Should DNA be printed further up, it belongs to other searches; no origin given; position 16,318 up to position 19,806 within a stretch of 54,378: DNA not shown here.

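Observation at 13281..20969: Candidate multi-gene defence operon on the island: RHH/coiled-coil protein, tiny acidic ORF, FCS-zinc protein, PLD-SNF2 nuclease-helicase and PglX/Eco57I-like methyltransferase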

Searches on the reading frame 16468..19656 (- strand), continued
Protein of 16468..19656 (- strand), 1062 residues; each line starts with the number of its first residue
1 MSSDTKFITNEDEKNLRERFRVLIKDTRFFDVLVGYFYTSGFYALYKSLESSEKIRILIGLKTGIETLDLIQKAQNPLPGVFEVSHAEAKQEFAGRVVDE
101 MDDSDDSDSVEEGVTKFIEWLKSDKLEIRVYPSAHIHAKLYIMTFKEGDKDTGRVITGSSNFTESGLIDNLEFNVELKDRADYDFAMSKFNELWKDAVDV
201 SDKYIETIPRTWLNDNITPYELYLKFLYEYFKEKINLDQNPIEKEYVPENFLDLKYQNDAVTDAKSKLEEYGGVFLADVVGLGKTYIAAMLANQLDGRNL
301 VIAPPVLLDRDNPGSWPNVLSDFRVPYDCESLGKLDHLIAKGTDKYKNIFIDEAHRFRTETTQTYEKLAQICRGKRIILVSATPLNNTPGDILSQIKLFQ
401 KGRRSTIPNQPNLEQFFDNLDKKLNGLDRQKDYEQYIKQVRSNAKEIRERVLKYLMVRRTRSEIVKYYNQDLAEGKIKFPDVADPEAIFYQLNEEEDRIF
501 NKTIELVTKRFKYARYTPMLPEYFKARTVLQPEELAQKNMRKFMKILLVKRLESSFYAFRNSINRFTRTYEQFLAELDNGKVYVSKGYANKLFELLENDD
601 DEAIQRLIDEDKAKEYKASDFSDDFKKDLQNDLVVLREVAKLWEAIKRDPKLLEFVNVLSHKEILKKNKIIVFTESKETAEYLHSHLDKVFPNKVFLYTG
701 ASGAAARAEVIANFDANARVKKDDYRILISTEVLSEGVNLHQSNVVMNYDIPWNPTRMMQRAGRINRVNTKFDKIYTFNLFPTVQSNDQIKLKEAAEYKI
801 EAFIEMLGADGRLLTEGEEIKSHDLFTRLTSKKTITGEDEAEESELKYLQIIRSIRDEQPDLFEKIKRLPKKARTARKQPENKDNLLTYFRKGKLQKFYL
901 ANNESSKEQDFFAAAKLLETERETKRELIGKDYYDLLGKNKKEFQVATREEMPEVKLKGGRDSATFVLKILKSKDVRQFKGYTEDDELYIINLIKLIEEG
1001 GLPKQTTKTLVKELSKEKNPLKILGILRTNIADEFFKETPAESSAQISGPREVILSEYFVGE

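Call 16: find_related_loci(query=A1, collection=genome_contigs, flank=10000)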
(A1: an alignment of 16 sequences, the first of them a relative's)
Query A1 (1062 aa) in genome_contigs; peptide patterns used: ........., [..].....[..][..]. (x = any residue, [..] = any of these).
599 stretches matched a pattern (row limit reached: there are more); 560 encode a relative of the query (tblastn E <= 1e-3); the best 80 are kept; 80 distinct loci.
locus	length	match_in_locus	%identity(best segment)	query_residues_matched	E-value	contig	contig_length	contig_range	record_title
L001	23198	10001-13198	73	1-1061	0e+0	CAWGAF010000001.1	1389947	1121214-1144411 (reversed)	MAG: uncultured Chloroflexia bacterium isolate MFD04408.bin.2.19 genome assembly, contig: contig_17373, whole genome sho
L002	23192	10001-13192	72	3-1062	0e+0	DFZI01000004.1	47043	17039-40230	MAG TPA_asm: Dehalococcoidia bacterium UBA4060 UBA4060_contig_5488, whole genome shotgun sequence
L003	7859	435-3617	72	1-1062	0e+0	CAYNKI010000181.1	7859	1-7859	MAG TPA_asm: uncultured Pirellulales bacterium isolate SRP068000_co1_139 genome assembly, contig: NODE_19176_length_7859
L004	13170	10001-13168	70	1-1058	0e+0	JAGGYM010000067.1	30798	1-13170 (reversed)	MAG: Dehalococcoidia bacterium isolate AUK178 PB_MBMC_132_c_000000000003, whole genome shotgun sequence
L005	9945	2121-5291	71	4-1061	0e+0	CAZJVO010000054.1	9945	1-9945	MAG TPA_asm: uncultured Dehalococcoidales bacterium isolate SRP239243_co2_209 genome assembly, contig: NODE_11877_length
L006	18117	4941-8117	71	2-1061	0e+0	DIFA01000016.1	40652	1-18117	MAG TPA_asm: Dehalococcoidia bacterium UBA5760 UBA5760_contig_57489, whole genome shotgun sequence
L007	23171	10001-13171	67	2-1061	0e+0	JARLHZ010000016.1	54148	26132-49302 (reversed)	MAG: Candidatus Doudnabacteria bacterium isolate MAG_CO250 MetaCoAG_Bin_250_Oxic_k141_595282, whole genome shotgun seque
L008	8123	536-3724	67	1-1061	0e+0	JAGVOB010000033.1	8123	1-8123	MAG: Candidatus Omnitrophota bacterium isolate DeMMO3_15 c_000000080170, whole genome shotgun sequence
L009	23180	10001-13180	66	2-1062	0e+0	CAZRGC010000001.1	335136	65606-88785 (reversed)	MAG TPA_asm: uncultured Gammaproteobacteria bacterium isolate SRP173033_co1_108 genome assembly, contig: NODE_18_length_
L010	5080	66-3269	65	1-1060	0e+0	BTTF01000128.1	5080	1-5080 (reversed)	MAG: Bacterium Idc_ex_meta_mg7 DNA, NODE_1111_5080_cov_40.327757, whole genome shotgun sequence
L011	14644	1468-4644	65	1-1061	0e+0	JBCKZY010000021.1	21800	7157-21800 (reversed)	Thermodesulfovibrionia bacterium isolate SLM_LV1_0208-G10 Node_21_length_21800_cov_82.703304, whole genome shotgun seque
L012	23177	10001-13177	65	1-1062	0e+0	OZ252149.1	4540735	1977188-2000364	MAG: Candidatus Latescibacterota bacterium isolate 5250bc21-db7e-4a39-8016-0dfc5ffc07cb genome assembly, chromosome: 1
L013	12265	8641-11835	64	1-1062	0e+0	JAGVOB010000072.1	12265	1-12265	MAG: Candidatus Omnitrophota bacterium isolate DeMMO3_15 c_000000005753, whole genome shotgun sequence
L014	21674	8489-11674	64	1-1061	0e+0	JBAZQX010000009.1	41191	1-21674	MAG: Candidatus Doudnabacteria bacterium isolate SO_2017_SWC_9 scaffold_848_c1_LP-4_2017, whole genome shotgun sequence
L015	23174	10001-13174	64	1-1062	0e+0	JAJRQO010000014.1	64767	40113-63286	MAG: Candidatus Zixiibacteriota bacterium isolate Dive100_bin10.64 k141_402637, whole genome shotgun sequence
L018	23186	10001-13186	63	1-1062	0e+0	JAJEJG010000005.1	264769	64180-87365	MAG: Nitrospirales bacterium isolate p16x63bins.32 k141_835293, whole genome shotgun sequence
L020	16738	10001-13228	62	1-1062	0e+0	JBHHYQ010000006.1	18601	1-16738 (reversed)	MAG: Candidatus Omnitrophota bacterium isolate Maj_2_bin.4 NODE_1486_length_18601_cov_5.238973, whole genome shotgun seq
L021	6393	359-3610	62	1-1062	0e+0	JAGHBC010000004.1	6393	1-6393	MAG: Candidatus Neomarinimicrobiota bacterium isolate AUK246 PB_MBMC_200_c_000000000212, whole genome shotgun sequence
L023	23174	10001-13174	63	1-1062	0e+0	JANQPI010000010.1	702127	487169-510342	MAG: Candidatus Zixiibacteriota bacterium isolate IP29b_bin.158 k99_2253204, whole genome shotgun sequence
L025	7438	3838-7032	62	1-1062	0e+0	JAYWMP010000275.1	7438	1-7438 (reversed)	MAG: Nitrospirota bacterium isolate DY22_TVG17_BIN105 k141_269626, whole genome shotgun sequence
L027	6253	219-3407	61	1-1062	0e+0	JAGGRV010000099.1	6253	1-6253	MAG: Deltaproteobacteria bacterium isolate AUK005 PB_MANV_005_c_000000000374, whole genome shotgun sequence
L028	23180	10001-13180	62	3-1062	0e+0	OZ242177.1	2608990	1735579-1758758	MAG: Nitrospirales bacterium isolate 45785f85-df72-40de-98ad-77c1fa625b04 genome assembly, chromosome: 1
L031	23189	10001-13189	61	1-1062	0e+0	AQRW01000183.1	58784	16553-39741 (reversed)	Candidatus Aerophobus profundus SCGC AAA252-L23 A252L23DRAFT_contig_7_0.8_C, whole genome shotgun sequence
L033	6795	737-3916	62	3-1062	0e+0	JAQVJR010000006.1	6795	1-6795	MAG: Candidatus Paceibacterota bacterium isolate STE_68 NODE_31734_length_6795_cov_17.166317_Sandtown_E, whole genome sh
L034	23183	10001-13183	62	3-1062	0e+0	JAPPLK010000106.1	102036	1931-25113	MAG: Nitrospira sp. isolate RHO3_bin_20 NODE_494_length_102036_cov_316.888293, whole genome shotgun sequence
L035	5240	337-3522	61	1-1062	0e+0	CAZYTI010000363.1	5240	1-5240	MAG TPA_asm: uncultured bacterium isolate binchicken_co97_67 genome assembly, contig: NODE_54862_length_5240_cov_3.68852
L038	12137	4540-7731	61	1-1062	0e+0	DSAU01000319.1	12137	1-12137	MAG TPA_asm: bacterium isolate SpSt-1156 Ga0129302_1002849, whole genome shotgun sequence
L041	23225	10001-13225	62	1-1062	0e+0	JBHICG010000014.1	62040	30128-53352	MAG: Candidatus Scalinduaceae bacterium isolate FS_1_bin.16 NODE_18_length_62040_cov_15.020908, whole genome shotgun seq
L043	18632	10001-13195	64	1-1062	0e+0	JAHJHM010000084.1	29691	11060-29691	MAG: Candidatus Omnitrophota bacterium isolate Modern_marine_planktonic.mb.3 Modern_marine_plank.mb.3_k141_252252, whole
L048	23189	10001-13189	62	1-1062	0e+0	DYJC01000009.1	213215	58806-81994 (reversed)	MAG TPA_asm: Desulfosudis oleivorans isolate FI88_44_71 Afr_mines_FI88_47_length_213215_cov_32_581230, whole genome shot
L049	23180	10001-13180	61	4-1062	0e+0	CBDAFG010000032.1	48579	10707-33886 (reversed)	MAG: uncultured Pelolinea sp. isolate MAG_106 genome assembly, contig: k141_333137, whole genome shotgun sequence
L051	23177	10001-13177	61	3-1062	0e+0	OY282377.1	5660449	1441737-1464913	MAG: uncultured Latescibacteria bacterium genome assembly, chromosome: 1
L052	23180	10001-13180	60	4-1062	0e+0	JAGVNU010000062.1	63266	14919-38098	MAG: Thermodesulfovibrionia bacterium isolate DeMMO3_26 c_000000057123, whole genome shotgun sequence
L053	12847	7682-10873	61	1-1062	0e+0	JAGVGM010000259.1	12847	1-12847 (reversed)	MAG: Thermodesulfovibrionia bacterium isolate DeMMO2_3 c_000000006311, whole genome shotgun sequence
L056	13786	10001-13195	62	1-1062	0e+0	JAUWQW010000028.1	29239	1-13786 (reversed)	MAG: Candidatus Aminicenantes bacterium isolate CSMAG_2512 CSMAG_2512_k141_1069833_length_29239_cov_10.9471, whole genom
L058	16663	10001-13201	60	1-1062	0e+0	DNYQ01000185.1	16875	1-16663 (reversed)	MAG TPA_asm: Syntrophaceae bacterium isolate UBA8930 contig_10520, whole genome shotgun sequence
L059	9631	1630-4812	61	1-1062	0e+0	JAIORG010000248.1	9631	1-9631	MAG: Anaerolineales bacterium isolate SMBSF12 20072_Bin_6_contigs_1_c_000000001050, whole genome shotgun sequence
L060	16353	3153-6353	60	1-1062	0e+0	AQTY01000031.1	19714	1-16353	Candidatus Nitromaritima sp. SCGC AAA288-L16 A288L16DRAFT_Contig_0002_.31_C, whole genome shotgun sequence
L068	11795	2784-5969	61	1-1062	0e+0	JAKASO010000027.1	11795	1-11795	MAG: bacterium isolate YP1.bin51 NODE_4456_length_11795_cov_2.815135, whole genome shotgun sequence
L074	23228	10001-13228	61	1-1062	0e+0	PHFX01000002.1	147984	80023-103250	MAG: Candidatus Brocadia sp. WS118 scaffold_1, whole genome shotgun sequence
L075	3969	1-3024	63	56-1062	0e+0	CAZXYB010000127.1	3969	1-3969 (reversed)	MAG TPA_asm: uncultured Atribacterota bacterium isolate binchicken_co243_191 genome assembly, contig: NODE_23659_length_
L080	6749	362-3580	60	1-1062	0e+0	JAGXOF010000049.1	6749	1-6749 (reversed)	Dehalococcoidia bacterium LH_S1 NODE_49_length_6749_cov_21.825366, whole genome shotgun sequence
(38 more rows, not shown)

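Call 75: search_dna_similar(query=window:16468-19656:-, collection=plasmids, mode=protein, max_rows=15)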
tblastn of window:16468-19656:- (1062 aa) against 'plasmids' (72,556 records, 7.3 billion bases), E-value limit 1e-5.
Records with a match: 652; places in all: 696; records where one place covers at least 80% of the query: 13.
Best place of each record, by identity: <60% 652.
By first word of the organism name: Klebsiella 41; Bacillus 34; Rhodococcus 31; Escherichia 31; Thermus 28; Deinococcus 24; Acinetobacter 22; Listeria 20; Enterococcus 19; Nostoc 18; and 168 more.
By predicted mobility (MOB-suite, as given by PLSDB): non-mobilizable 371; conjugative 153; mobilizable 128.
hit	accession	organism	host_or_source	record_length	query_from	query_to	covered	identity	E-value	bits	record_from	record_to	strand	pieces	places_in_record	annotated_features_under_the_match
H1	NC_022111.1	Prevotella sp. oral taxon 299 str. F0039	Homo sapiens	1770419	5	915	86%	35.9%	5e-145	488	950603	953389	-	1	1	none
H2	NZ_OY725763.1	Parabacteroides distasonis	-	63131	1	893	84%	31.8%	9e-96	342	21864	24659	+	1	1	SNF2-related protein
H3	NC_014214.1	Allomeiothermus silvanus DSM 9946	hot spring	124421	7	911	85%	30.8%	1e-88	321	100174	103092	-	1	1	helicase-related protein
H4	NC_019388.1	Thermus oshimai JL-2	-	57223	5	876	82%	30.9%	2e-97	347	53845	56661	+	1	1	helicase-related protein | hypothetical protein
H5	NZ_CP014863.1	Thermococcus profundus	-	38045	30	886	81%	28.0%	4e-72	271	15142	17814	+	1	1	helicase-related protein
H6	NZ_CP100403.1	Halorussus aquaticus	cell culture,saline soil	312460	32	911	83%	26.0%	6e-56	221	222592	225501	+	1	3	helicase-related protein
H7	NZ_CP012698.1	Microbacterium sp. No. 7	whole organism,activated sludge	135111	13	891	83%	25.7%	1e-52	210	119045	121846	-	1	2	helicase-related protein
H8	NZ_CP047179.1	Rathayibacter sp. VKM Ac-2759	Tanacetum vulgare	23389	5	891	84%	25.4%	8e-44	182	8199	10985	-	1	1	helicase-related protein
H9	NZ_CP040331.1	Natrinema versiforme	-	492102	3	856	75%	27.9%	2e-38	251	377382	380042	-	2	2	helicase-related protein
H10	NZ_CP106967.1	Haloferax alexandrinus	-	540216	32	911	83%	25.1%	5e-53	211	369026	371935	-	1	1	helicase-related protein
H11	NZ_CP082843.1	Prevotella nigrescens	-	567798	117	877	72%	28.9%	2e-69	262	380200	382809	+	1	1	helicase-related protein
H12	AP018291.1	Calothrix sp. NIES-4105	-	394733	114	873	72%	28.6%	1e-51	207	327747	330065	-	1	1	putative helicase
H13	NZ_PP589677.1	Lactococcus sp.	Bacterial culture,Dairy environment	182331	32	825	75%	27.3%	5e-24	213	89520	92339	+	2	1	DEAD/DEAH box helicase family protein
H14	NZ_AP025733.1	Nostoc cf. commune SO-36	-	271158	114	872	71%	28.6%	3e-46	189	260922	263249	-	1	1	helicase-related protein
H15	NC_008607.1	Pelobacter propionicus DSM 2379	-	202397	31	906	82%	24.6%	1e-50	204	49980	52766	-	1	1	helicase-related protein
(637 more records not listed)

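Call 76: get_annotated_region(hit=H4, flank=6000)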
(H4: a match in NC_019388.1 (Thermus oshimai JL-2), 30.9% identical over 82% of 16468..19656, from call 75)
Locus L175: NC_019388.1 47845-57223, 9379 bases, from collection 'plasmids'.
description: Thermus oshimai JL-2 plasmid pTHEOS02, complete sequence
organism: Thermus oshimai JL-2 (NCBI taxid 751945)
taxonomy: Bacteria; Deinococcota; Deinococci; Thermales; Thermaceae; Thermus; Thermus oshimai; Thermus oshimai JL-2
host: -; source: -; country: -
typing (MOB-suite, as given by PLSDB): non-mobilizable; replicon rep_cluster_1113,rep_cluster_1779
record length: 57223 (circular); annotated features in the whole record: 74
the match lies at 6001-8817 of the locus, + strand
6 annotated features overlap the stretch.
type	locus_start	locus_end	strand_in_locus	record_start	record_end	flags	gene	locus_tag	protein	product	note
CDS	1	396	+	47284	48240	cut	-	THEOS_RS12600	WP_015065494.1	tyrosine-type recombinase/integrase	GO:0015074 - DNA integration [Evidence IEA]; GO:0006310 - DNA recombination [Evidence IEA]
CDS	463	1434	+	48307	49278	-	-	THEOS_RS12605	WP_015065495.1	AAA family ATPase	-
CDS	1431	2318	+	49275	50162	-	-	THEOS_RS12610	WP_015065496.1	ParB/RepB/Spo0J family partition protein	GO:0007059 - chromosome segregation [Evidence IEA]; GO:0000910 - cytokinesis [Evidence IEA]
CDS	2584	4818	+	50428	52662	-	-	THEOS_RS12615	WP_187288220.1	DNA methyltransferase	-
CDS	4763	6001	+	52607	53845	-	-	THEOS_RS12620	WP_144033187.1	hypothetical protein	-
CDS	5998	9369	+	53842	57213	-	-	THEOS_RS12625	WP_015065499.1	helicase-related protein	-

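Call 77: get_annotated_region(hit=H2, flank=6000)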
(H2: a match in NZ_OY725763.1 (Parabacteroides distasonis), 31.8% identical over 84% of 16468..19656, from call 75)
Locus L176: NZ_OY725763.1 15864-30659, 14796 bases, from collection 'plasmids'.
description: Parabacteroides distasonis strain Parabacteroides distasonis TSDC17.2-1.1 plasmid 18, complete sequence
organism: Parabacteroides distasonis (NCBI taxid 823)
taxonomy: Bacteria; Bacteroidota; Bacteroidia; Bacteroidales; Tannerellaceae; Parabacteroides; Parabacteroides distasonis
host: -; source: -; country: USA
typing (MOB-suite, as given by PLSDB): non-mobilizable
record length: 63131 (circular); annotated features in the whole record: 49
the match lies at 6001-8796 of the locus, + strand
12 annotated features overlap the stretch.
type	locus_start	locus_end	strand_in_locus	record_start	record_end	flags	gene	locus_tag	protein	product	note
CDS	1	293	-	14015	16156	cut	-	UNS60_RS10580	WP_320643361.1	TonB-dependent receptor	-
CDS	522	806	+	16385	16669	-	-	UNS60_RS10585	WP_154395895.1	hypothetical protein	-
CDS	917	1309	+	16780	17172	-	-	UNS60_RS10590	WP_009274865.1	transcriptional repressor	GO:0006355 - regulation of DNA-templated transcription [Evidence IEA]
CDS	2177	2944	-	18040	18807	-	-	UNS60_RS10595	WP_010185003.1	metallophosphoesterase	-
CDS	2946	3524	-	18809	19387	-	-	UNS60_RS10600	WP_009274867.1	metallophosphoesterase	-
CDS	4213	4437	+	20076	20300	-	-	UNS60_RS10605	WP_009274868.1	helix-turn-helix transcriptional regulator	-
CDS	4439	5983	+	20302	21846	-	-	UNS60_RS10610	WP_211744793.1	RNA-binding domain-containing protein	-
CDS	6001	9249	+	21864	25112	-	-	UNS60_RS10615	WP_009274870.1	SNF2-related protein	-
CDS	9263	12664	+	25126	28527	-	-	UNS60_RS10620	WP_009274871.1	N-6 DNA methylase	GO:0006304 - DNA modification [Evidence IEA]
CDS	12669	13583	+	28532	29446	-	-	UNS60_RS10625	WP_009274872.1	hypothetical protein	-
CDS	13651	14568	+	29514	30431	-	-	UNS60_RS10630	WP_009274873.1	toll/interleukin-1 receptor domain-containing protein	GO:0007165 - signal transduction [Evidence IEA]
CDS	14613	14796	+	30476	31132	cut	-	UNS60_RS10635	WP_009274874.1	hypothetical protein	-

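Call 87: find_encoding_contigs(protein=P0092, flank=10000, max_places=2)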
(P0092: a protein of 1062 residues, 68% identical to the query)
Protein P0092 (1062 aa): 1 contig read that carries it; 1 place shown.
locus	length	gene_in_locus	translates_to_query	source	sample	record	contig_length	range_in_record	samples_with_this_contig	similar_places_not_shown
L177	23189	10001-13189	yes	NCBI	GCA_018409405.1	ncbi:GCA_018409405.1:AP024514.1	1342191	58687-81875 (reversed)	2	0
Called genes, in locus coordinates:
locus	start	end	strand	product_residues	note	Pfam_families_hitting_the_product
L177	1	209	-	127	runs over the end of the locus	-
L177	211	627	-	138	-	-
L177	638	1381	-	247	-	-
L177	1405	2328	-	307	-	-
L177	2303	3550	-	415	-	PF00753:Lactamase_B, PF12706:Lactamase_B_2 (weak)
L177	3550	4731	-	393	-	PF13784:Fic_N, PF02661:Fic, PF11972:HTH_13 (weak)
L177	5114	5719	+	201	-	-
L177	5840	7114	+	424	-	PF02767:DNA_pol3_beta_2 (weak), PF02768:DNA_pol3_beta_3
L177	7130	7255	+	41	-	-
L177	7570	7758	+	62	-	-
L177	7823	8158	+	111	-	-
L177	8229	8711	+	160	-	-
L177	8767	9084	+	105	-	-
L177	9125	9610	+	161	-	-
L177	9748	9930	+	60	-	PF12728:HTH_17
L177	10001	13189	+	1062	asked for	PF13091:PLDc_2, PF00270:DEAD (faint), PF04851:ResIII (faint), PF00176:SNF2-rel_dom (weak), PF00271:Helicase_C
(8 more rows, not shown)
